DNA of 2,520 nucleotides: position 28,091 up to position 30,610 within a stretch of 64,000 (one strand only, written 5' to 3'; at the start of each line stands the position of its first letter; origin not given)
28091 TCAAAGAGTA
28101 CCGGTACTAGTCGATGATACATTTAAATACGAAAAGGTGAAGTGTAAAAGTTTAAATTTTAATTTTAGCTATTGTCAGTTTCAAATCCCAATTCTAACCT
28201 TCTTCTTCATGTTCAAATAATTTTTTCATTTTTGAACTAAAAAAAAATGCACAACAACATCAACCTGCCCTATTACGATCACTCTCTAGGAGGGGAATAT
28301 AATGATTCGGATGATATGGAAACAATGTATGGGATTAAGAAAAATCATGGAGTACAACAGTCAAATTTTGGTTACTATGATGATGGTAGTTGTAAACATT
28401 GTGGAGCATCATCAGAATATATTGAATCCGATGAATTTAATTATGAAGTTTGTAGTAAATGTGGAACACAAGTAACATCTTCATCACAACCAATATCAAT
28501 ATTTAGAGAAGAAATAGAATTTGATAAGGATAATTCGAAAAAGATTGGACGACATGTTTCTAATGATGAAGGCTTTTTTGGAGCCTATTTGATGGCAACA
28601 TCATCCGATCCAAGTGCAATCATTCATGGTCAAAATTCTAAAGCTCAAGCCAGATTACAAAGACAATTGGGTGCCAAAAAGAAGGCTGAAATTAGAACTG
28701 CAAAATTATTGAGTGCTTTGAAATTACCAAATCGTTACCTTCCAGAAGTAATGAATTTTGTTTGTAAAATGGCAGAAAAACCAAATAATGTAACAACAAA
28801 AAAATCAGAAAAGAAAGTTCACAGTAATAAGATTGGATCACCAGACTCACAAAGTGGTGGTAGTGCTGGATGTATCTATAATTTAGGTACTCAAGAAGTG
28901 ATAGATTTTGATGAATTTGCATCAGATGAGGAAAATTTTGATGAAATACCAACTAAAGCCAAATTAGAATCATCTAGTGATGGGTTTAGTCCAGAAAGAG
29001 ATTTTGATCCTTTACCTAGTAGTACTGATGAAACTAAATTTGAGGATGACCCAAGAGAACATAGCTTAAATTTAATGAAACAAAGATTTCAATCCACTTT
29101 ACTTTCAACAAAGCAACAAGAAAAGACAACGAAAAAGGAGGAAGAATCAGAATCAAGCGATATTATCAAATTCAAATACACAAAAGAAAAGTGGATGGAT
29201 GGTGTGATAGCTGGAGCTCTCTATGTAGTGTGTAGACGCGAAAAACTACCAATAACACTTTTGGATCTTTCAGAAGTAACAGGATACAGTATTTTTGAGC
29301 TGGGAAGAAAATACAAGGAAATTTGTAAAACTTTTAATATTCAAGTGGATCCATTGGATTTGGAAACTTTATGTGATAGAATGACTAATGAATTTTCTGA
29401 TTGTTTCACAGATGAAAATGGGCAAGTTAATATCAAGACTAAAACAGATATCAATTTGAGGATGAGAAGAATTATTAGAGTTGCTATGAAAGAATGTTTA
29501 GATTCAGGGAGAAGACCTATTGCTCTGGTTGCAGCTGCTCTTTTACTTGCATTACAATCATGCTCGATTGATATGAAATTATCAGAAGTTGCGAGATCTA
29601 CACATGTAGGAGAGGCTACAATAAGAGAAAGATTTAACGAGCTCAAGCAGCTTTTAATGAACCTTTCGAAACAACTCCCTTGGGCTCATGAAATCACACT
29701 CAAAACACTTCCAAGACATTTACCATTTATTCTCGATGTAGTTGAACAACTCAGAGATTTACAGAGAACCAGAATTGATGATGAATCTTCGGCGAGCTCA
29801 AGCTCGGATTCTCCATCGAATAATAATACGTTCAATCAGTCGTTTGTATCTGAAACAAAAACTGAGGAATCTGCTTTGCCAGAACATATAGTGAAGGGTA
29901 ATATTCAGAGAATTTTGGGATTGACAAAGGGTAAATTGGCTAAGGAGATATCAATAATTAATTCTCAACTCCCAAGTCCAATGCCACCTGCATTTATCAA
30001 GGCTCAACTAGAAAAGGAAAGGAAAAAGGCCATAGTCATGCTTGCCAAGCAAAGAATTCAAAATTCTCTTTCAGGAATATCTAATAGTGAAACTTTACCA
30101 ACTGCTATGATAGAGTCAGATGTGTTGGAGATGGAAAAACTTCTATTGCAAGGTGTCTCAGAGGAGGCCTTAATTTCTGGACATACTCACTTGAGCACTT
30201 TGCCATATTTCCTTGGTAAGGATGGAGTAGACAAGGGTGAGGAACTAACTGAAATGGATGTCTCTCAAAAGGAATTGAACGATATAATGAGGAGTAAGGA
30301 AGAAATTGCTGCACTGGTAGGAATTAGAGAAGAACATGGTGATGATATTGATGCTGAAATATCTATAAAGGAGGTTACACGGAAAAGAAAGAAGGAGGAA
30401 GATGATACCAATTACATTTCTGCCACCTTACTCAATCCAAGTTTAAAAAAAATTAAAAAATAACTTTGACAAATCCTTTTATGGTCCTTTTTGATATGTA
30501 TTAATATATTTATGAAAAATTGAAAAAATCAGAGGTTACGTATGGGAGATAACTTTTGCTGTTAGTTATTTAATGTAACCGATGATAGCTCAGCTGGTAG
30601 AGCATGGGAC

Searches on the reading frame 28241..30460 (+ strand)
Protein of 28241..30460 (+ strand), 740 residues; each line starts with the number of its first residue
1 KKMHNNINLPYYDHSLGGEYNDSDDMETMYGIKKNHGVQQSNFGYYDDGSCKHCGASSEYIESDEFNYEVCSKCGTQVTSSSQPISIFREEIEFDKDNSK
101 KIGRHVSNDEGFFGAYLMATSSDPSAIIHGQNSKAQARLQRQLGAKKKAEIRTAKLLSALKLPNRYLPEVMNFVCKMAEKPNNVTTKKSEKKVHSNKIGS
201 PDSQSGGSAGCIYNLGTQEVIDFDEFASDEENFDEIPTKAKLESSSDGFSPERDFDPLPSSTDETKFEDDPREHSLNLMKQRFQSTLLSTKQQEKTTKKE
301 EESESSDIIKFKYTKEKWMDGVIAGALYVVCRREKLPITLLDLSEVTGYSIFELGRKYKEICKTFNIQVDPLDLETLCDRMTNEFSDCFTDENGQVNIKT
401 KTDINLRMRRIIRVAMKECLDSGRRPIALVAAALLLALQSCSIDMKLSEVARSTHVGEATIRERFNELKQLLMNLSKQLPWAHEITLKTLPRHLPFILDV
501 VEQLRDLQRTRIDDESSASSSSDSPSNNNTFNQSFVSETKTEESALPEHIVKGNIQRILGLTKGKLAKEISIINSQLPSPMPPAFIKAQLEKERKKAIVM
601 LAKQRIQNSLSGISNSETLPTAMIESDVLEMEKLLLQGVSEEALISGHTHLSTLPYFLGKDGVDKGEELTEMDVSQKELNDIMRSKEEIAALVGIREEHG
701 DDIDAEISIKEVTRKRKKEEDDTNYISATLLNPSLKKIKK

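Call 88: search_protein_families(library=pfam, proteins=[window:28241-30460:+], max_evalue=0.001)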
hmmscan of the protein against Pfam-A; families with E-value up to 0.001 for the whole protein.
window:28241-30460:+ (740 aa): 2 families
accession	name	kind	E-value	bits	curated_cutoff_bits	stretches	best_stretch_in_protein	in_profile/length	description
PF00382.24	TFIIB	-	9.6e-18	64.4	23.6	2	408-470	29-91/92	Transcription factor TFIIB repeat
PF21886.1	BRF2-like_C_cyclin_rpt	-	1e-07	32.6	27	1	400-488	29-122/138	BRF2-like, C-terminal cyclin repeat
